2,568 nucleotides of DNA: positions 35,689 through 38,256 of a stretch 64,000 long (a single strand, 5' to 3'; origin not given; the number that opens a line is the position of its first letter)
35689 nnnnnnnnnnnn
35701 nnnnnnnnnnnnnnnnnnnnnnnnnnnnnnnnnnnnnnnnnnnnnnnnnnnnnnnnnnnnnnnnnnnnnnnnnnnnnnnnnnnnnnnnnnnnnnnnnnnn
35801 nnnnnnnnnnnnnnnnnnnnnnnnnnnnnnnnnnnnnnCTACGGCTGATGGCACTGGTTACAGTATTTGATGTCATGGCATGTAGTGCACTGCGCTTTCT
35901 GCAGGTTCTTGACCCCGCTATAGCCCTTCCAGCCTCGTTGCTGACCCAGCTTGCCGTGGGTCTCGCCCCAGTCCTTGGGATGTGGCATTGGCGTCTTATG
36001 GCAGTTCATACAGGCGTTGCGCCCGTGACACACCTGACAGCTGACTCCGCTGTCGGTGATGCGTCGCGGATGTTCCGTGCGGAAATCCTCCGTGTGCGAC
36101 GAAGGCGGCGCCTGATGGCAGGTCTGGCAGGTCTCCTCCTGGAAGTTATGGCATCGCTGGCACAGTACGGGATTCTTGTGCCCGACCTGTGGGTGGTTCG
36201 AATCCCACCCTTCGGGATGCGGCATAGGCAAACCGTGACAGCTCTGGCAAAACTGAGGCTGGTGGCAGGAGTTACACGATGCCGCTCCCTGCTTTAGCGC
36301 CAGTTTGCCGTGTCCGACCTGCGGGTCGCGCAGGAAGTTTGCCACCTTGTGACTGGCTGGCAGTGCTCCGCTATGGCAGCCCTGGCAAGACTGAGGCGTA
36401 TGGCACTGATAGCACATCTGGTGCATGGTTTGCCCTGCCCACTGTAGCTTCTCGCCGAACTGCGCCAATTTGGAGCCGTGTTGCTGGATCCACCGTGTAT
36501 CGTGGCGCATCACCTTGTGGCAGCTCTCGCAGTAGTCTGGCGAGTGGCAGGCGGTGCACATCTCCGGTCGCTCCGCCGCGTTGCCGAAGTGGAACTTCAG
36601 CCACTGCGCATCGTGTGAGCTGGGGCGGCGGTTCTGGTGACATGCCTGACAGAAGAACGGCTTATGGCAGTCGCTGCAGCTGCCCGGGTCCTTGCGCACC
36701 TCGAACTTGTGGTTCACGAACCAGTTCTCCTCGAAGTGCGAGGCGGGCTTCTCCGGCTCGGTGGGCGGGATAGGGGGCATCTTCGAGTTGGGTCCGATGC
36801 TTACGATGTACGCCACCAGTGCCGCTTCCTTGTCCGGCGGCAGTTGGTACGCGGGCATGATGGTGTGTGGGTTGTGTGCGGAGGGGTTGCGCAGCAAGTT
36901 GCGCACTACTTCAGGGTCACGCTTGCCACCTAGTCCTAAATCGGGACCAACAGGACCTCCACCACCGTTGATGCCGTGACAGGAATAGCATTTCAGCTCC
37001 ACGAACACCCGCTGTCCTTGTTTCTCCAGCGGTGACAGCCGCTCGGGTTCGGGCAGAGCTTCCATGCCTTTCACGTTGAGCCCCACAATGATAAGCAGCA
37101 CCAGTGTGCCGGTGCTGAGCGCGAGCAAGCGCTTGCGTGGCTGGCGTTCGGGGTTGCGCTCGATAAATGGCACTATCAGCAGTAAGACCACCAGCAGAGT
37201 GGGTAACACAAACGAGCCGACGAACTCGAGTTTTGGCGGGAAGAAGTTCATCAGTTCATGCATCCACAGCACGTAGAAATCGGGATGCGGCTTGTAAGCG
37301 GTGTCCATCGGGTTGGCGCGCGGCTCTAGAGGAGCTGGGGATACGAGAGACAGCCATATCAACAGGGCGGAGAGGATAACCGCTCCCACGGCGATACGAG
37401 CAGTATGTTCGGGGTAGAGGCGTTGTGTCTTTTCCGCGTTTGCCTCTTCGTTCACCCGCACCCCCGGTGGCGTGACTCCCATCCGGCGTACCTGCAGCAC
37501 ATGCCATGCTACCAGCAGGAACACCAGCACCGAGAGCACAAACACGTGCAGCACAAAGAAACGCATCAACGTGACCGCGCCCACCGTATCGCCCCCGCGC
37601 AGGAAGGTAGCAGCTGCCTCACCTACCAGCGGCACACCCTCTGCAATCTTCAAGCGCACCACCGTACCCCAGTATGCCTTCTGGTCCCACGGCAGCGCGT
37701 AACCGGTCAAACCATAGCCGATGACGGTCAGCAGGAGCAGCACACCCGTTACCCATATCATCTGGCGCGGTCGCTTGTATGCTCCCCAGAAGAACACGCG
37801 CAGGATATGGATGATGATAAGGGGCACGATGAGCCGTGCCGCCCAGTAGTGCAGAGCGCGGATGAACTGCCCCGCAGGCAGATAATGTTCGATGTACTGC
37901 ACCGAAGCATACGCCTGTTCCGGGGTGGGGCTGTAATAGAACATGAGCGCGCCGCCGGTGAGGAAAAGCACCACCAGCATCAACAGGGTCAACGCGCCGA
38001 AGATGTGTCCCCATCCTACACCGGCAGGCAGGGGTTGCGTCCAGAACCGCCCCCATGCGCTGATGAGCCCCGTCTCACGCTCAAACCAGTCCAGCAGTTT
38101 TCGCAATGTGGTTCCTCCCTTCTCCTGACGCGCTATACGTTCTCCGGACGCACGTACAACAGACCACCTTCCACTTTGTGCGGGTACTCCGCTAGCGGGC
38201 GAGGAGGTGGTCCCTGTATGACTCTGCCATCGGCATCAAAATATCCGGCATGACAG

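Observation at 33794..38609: Unusual haem-rich respiratory module: Rieske + cytochrome b fused to a 15-CxxCH cytochrome c + 11-haem/dihaem-b (CbcL-like) fusion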

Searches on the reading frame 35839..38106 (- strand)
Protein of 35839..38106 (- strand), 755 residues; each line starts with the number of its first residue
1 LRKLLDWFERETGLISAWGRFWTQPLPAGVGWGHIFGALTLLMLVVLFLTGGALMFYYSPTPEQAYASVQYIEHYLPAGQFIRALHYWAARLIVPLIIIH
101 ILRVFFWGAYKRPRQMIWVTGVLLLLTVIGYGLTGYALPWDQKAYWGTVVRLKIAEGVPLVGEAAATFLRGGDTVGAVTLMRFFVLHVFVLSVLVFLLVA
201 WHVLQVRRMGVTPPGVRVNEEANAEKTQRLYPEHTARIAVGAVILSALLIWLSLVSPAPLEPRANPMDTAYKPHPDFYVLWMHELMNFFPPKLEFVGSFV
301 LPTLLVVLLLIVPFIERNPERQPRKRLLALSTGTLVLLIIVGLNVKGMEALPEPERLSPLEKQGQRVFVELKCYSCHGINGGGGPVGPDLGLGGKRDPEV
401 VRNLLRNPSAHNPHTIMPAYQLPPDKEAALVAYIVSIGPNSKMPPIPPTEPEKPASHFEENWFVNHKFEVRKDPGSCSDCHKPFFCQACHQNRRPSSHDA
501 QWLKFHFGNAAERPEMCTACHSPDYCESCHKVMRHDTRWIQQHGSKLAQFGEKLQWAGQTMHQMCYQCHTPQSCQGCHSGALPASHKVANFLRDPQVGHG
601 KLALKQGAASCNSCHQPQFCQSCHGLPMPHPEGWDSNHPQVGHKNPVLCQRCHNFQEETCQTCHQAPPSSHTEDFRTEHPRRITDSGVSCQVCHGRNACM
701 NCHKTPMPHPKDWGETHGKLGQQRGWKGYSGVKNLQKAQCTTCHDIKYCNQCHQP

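Call 3: search_protein_families(library=pfam, proteins=[window:35839-38106:-], max_evalue=0.01)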
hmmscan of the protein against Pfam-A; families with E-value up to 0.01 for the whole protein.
window:35839-38106:- (755 aa): 7 families
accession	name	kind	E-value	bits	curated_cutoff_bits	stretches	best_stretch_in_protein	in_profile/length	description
PF00033.24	Cytochrome_B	-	3.7e-43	148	27.2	1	25-209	5-188/189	Cytochrome b/b6/petB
PF13631.11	Cytochrom_B_N_2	-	3.4e-40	138.2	27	1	93-260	3-166/169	Cytochrome b(N-terminal)/b6/petB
PF00034.26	Cytochrom_C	-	2.6e-07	32.3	21.3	1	363-436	3-88/90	Cytochrome c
PF14522.11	Cytochrome_C7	-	1e-06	28.9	24.8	0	573-664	15-66/67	Cytochrome c7 and related cytochrome c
PF13442.11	Cytochrome_CBB3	-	4.9e-06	27.2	27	1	362-434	4-68/68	Cytochrome C oxidase, cbb3-type, subunit III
PF00032.22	Cytochrom_B_C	-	0.00021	21.9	20.7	1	264-349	2-84/102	Cytochrome b(C-terminal)/b6/petD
PF22113.1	Mtrc-MtrF_II-IV_dom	-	0.00028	20.9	30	1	486-572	84-166/176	Outer membrane cytochrome MtrC/MtrF-like, domains II/IV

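Call 8: find_homologous_proteins(query=window:35839-38106:-)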
Query window:35839-38106:- (755 aa): 691 proteins with E <= 0.001 among 8000 candidates; the best 120 are listed.
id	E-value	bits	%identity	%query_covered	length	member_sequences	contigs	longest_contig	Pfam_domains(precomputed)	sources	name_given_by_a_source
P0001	0.0e+0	1768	95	100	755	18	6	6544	PF00033.25,PF13442.12,PF13631.12,PF00034.27,PF14522.12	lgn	-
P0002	0.0e+0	1758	95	100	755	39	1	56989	PF00033.25,PF13442.12,PF13631.12,PF00034.27,PF14522.12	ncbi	ncbi:MAG: cytochrome b N-terminal domain-containing protein [Armatimonadota bacterium]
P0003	0.0e+0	1669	89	100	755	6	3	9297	PF00033.25,PF13442.12,PF13631.12,PF00034.27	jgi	-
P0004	0.0e+0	1668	88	100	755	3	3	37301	PF00033.25,PF13442.12,PF13631.12,PF00034.27,PF14522.12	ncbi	ncbi:MAG: cytochrome b N-terminal domain-containing protein [Armatimonadota bacterium]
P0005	0.0e+0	1633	86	100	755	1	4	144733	PF00033.25,PF13442.12,PF13631.12,PF00034.27,PF14522.12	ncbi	-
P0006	0.0e+0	1577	83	100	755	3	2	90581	PF00033.25,PF13442.12,PF13631.12,PF00034.27,PF14522.12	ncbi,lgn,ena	-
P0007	0.0e+0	1572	83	100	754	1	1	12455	PF00033.25,PF13442.12,PF13631.12,PF00034.27,PF14522.12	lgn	-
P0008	0.0e+0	1462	72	100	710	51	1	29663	PF00033.25,PF02433.21,PF13442.12,PF13631.12,PF00034.27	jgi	-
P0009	0.0e+0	1330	65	100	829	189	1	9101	PF00033.25,PF13442.12,PF13631.12,PF00034.27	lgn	-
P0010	0.0e+0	1309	64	100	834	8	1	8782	PF00033.25,PF13442.12,PF13631.12,PF00034.27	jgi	-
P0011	0.0e+0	1275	61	100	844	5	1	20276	PF00033.25,PF00032.23,PF13442.12,PF13631.12,PF00034.27,PF14522.12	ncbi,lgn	-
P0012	0.0e+0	1274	62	100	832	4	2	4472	PF00033.25,PF01292.27,PF13442.12,PF13631.12,PF00034.27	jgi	-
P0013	0.0e+0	1266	64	100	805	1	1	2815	PF00033.25,PF13442.12,PF13631.12,PF00034.27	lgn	-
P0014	0.0e+0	1258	63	100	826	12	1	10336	PF00033.25,PF13442.12,PF13631.12,PF00034.27,PF14522.12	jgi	-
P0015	0.0e+0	1226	61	99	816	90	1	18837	PF00033.25,PF13442.12,PF13631.12,PF00034.27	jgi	jgi:ubiquinol-cytochrome c reductase cytochrome b subunit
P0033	2.2e-207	709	38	100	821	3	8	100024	PF00033.25,PF13442.12,PF13631.12,PF00034.27,PF14522.12,PF22113.2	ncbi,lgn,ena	-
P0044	1.6e-196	673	43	100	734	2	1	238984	PF00033.25,PF00032.23,PF13631.12,PF00034.27,PF14522.12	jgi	jgi:ubiquinol-cytochrome c reductase cytochrome b subunit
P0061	2.1e-185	637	43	88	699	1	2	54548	PF00033.25,PF00032.23,PF13442.12,PF13631.12,PF00034.27,PF14522.12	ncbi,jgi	jgi:ubiquinol-cytochrome c reductase cytochrome b subunit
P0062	1.3e-184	634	40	99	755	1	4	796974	PF00033.25,PF00032.23,PF13442.12,PF13631.12,PF00034.27,PF14522.12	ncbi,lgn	-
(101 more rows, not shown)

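Call 12: find_related_loci(query=A1, collection=genome_contigs, flank=10000)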
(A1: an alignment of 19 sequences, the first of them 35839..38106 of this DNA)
Query A1 (755 aa) in genome_contigs; peptide patterns used: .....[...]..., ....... (x = any residue, [..] = any of these).
600 stretches matched a pattern (row limit reached: there are more); 598 encode a relative of the query (tblastn E <= 1e-3); the best 80 are kept; 80 distinct loci.
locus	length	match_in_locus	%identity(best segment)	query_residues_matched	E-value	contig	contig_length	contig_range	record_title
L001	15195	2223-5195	95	1-755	0e+0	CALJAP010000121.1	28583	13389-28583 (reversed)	MAG: uncultured bacterium isolate S1_Bin_METABAT__209_1 genome assembly, contig: c_000001299802, whole genome shotgun se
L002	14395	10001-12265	89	1-755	0e+0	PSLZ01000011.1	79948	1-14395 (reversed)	MAG: Armatimonadota bacterium isolate ERB_33_1 NODE_103_length_79948_cov_8.181929, whole genome shotgun sequence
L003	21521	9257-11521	83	1-755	0e+0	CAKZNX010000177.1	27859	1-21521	MAG TPA_asm: uncultured bacterium isolate SRR5214706_bin.3_CONCOCT_v1.1_MAG genome assembly, contig: ERZ1744544.952, who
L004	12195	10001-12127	76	1-755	0e+0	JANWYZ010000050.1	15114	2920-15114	MAG: bacterium isolate SKYG83 NODE_50_length_15114_cov_3.436590, whole genome shotgun sequence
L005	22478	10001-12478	62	1-755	0e+0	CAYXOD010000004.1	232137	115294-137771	MAG TPA_asm: uncultured bacterium isolate binchicken_co40_25 genome assembly, contig: NODE_59_length_232137_cov_107.5106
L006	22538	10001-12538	62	1-755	0e+0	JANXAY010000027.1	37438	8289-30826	MAG: Armatimonadota bacterium isolate SKYB17 NODE_27_length_37438_cov_312.487326, whole genome shotgun sequence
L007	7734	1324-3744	62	6-753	0e+0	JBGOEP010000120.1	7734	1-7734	MAG: Candidatus Fervidibacter sp. isolate 3300025345_2 Ga0209669_101880, whole genome shotgun sequence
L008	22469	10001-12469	65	1-755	0e+0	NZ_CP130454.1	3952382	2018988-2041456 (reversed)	Candidatus Fervidibacter sacchari strain PD1 chromosome, complete genome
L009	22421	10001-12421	62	1-753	0e+0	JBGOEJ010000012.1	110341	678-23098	MAG: Candidatus Fervidibacter canadensis isolate 3300025775_14 Ga0209276_100208, whole genome shotgun sequence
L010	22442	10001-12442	57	1-755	0e+0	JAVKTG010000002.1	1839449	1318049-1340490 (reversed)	MAG: Candidatus Caldisaccharidevorator sinensis isolate QQ.bins.50 NODE_1_length_1839449_cov_6.41574, whole genome shotg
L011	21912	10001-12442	56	1-755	0e+0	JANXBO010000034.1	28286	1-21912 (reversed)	MAG: Armatimonadota bacterium isolate SKYB36 NODE_34_length_28286_cov_4.506789, whole genome shotgun sequence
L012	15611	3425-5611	45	1-754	0e+0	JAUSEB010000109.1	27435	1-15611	MAG: Armatimonadota bacterium isolate E14_maxbin.151 E14_k141_1442156, whole genome shotgun sequence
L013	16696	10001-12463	37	1-754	0e+0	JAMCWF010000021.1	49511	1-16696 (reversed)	MAG: Armatimonadota bacterium isolate FK_Sedi_B_Bin.64 NODE_1765_length_49511_cov_2.9949, whole genome shotgun sequence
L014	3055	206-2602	38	1-754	0e+0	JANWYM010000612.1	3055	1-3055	MAG: Abditibacteriales bacterium isolate SKYG70 NODE_612_length_3055_cov_4.206850, whole genome shotgun sequence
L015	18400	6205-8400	45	4-755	0e+0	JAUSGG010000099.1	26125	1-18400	MAG: Armatimonadota bacterium isolate E14_metabat.bin.108 E14_k141_522651, whole genome shotgun sequence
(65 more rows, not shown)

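Call 25: search_protein_families(library=ncbifam, proteins=[window:35839-38106:-], max_evalue=0.01)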
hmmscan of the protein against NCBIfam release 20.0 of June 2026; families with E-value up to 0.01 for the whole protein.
window:35839-38106:- (755 aa): 9 families
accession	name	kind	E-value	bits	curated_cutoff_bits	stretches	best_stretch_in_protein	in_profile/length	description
NF002990.0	PRK03735.1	subfamily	2.8e-60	203.9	325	1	34-214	42-222/223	cytochrome b6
NF040969.1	cytb_ExtP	equivalog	1.7e-58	197.9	290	1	35-211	26-202/205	selenite/tellurite reduction operon b-type cytochrome ExtP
NF050120.1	bc1_QcrB_actin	exception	2.4e-33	115.8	500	1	32-318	24-340/458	cytochrome bc1 complex cytochrome b subunit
NF041076.1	cyt_b_SoxC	equivalog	4.2e-27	95.2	740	2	36-224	30-212/542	proton pump complex cytochrome B SoxC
TIGR04485.1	thiosulf_SoxX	equivalog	6.4e-06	26.8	61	1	373-421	5-58/78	sulfur oxidation c-type cytochrome SoxX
TIGR02603.1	CxxCH_TIGR02603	domain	3.4e-05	23.9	68.15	1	362-411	4-53/134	putative heme-binding domain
NF045773.1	cytochro_C550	exception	6.9e-05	22.8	125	1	334-435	19-117/118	cytochrome c550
TIGR00781.1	ccoO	equivalog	0.0033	17.1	200.65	0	385-422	101-139/232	cytochrome-c oxidase, cbb3-type subunit II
NF050122.1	bc1_QcrC_actin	exception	0.0057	16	200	1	358-444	38-124/253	cytochrome bc1 complex diheme cytochrome c subunit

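Call 36: search_protein_families(library=pfam, proteins=[L009:12733-13176:+, L009:13229-13813:+, L009:13908-14420:+, L009:14288-15298:+, L009:15305-17110:+, L010:12668-14794:+, L011:12692-13906:+, L011:14050-17397:+, L008:16241-18154:+, L008:6936-8984:-], max_evalue=0.001)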
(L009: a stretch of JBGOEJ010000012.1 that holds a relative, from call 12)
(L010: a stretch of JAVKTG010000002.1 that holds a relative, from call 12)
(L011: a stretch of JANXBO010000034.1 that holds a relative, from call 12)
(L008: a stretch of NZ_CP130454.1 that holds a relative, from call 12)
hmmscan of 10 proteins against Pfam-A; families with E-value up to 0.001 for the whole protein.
L009:12733-13176:+ (147 aa): 0 families

L009:13229-13813:+ (194 aa): 2 families
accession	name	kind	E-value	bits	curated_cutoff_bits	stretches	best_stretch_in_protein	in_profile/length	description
PF13664.11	DUF4149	-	8e-07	29.7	24.6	1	38-152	1-99/102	Domain of unknown function (DUF4149)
PF05425.18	CopD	-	1.5e-06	29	32.1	1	77-179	6-103/105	Copper resistance protein D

L009:13908-14420:+ (170 aa): 1 family
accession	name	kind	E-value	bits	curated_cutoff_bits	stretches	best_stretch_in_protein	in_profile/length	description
PF01814.28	Hemerythrin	-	3.3e-11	44.2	25.3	1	17-127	4-118/127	Hemerythrin HHE cation binding domain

L009:14288-15298:+ (336 aa): 2 families
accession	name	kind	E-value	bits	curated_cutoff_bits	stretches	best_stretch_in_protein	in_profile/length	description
PF00116.26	COX2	-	9.3e-14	51.8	22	1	188-309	3-113/120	Cytochrome C oxidase subunit II, periplasmic domain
PF13473.12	Cupredoxin_1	-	2.5e-05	24.7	27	1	243-315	36-104/104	Cupredoxin-like domain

L009:15305-17110:+ (601 aa): 1 family
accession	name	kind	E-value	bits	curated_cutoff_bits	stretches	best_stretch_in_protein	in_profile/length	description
PF00115.25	COX1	-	2.3e-138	462.2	34.8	1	40-519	1-436/436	Cytochrome C and Quinol oxidase polypeptide I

L010:12668-14794:+ (708 aa): 7 families
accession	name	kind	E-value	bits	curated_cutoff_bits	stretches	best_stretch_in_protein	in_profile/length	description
PF01292.26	Ni_hydr_CYTB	-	1.5e-16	61.1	30.1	1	491-668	1-162/179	Prokaryotic cytochrome b561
PF14522.11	Cytochrome_C7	-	1.6e-13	50.7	24.8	0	254-318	14-66/67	Cytochrome c7 and related cytochrome c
PF14537.11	Cytochrom_c3_2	-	1.6e-10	41.7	25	1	107-210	4-79/79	Cytochrome c3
PF09699.15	Paired_CXXCH_1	-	5.3e-10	39.3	20.6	0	313-349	8-39/41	Doubled CXXCH motif (Paired_CXXCH_1)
PF00684.25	DnaJ_CXXCXGXG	-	3.9e-06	27.5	32.7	0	168-215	10-54/65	DnaJ central domain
PF14358.11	DUF4405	-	3.3e-05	24.8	26.7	1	501-559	4-64/66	Domain of unknown function (DUF4405)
PF02085.21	Cytochrom_CIII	-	5.5e-05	23.9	22.9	0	99-209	20-101/101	Class III cytochrome C family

L011:12692-13906:+ (404 aa): 2 families
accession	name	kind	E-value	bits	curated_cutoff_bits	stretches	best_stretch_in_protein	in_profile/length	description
PF14307.12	Glyco_tran_WbsX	-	1.3e-08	35.2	25.1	1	169-378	129-340/350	Glycosyltransferase WbsX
PF16317.11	Glyco_hydro_99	-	9.7e-05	22.1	33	1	112-220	68-175/341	Glycosyl hydrolase family 99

L011:14050-17397:+ (1115 aa): 1 family
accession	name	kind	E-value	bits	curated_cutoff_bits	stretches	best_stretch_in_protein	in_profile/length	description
PF06452.16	CBM9_1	-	7.9e-11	42.6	23.4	1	267-443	1-181/185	Carbohydrate family 9 binding domain-like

L008:16241-18154:+ (637 aa): 5 families
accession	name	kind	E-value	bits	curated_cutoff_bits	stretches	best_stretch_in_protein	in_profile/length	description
PF16576.10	HlyD_D23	-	5.2e-21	75.3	30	1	401-548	77-206/214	Barrel-sandwich domain of CusB or HlyD membrane-fusion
PF13437.12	HlyD_3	-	3.6e-20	73.1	22.2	1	453-546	1-96/106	HlyD family secretion protein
PF13533.13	Biotin_lipoyl_2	-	7.9e-11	42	29.8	1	109-138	3-32/32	Biotin-lipoyl like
PF12700.13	HlyD_2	-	4.3e-06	26.2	25.1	1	341-593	124-369/416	HlyD family secretion protein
PF00364.28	Biotin_lipoyl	-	5.9e-06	26.5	22.1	0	109-136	45-72/73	Biotin-requiring enzyme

L008:6936-8984:- (682 aa): 6 families
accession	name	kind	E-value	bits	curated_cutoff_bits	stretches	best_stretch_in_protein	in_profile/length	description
PF00270.35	DEAD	-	2.3e-24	86.4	26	1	47-196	2-166/167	DEAD/DEAH box helicase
PF08148.17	DSHCT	-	1.5e-15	57.8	22.7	1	511-672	4-170/172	DSHCT (NUC185) domain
PF04851.21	ResIII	-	1.7e-15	57.8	22.5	1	45-191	4-162/164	Type III restriction enzyme, res subunit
PF22527.2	DEXQc_Suv3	-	3e-10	40.3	27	1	64-176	19-119/154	DEXQ-box helicase domain of Suv3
PF13401.12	AAA_22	-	9.1e-06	26.4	27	1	61-177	8-107/130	AAA domain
PF00271.37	Helicase_C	-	0.00021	21.9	23.5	1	327-406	39-110/110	Helicase conserved C-terminal domain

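Call 52: find_encoding_contigs(protein=P0062, flank=10000, max_places=1)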
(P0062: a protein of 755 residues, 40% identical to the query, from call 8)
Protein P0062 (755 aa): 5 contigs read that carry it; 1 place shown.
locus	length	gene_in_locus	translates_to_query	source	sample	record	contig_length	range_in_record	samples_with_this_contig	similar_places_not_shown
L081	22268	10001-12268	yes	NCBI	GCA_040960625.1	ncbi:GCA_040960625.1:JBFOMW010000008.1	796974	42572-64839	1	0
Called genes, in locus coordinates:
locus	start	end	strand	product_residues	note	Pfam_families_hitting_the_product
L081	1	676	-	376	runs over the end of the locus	PF00155:Aminotran_1_2, PF01041:DegT_DnrJ_EryC1, PF01053:Cys_Met_Meta_PP, PF01212:Beta_elim_lyase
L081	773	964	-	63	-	-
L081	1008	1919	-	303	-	PF04389:Peptidase_M28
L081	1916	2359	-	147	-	PF03479:PCC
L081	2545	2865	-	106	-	-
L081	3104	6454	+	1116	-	PF01301:Glyco_hydro_35, PF10435:BetaGal_dom2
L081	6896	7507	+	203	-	PF19827:DUF6308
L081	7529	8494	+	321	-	-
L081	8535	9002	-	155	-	-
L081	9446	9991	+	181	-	PF00355:Rieske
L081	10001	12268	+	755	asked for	PF00033:Cytochrome_B, PF13631:Cytochrom_B_N_2, PF00032:Cytochrom_B_C, PF00034:Cytochrom_C (weak), PF13442:Cytochrome_CBB3 (weak), PF14522:Cytochrome_C7 (faint)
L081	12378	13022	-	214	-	-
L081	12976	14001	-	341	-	PF00142:Fer4_NifH (faint), PF01656:CbiA, PF06564:CBP_BcsQ, PF09140:MipZ (faint), PF10609:ParA, PF13614:AAA_31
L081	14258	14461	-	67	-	-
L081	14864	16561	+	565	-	PF05157:MshEN, PF00437:T2SSE, PF13604:AAA_30 (faint)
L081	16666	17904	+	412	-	PF28597:T2SSF_N, PF00482:T2SSF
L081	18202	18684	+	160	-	PF07963:N_methyl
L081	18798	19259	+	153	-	-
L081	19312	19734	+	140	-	-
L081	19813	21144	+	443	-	-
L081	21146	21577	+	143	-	-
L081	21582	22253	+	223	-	-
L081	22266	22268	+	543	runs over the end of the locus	PF11104:PilM_2, PF05137:PilN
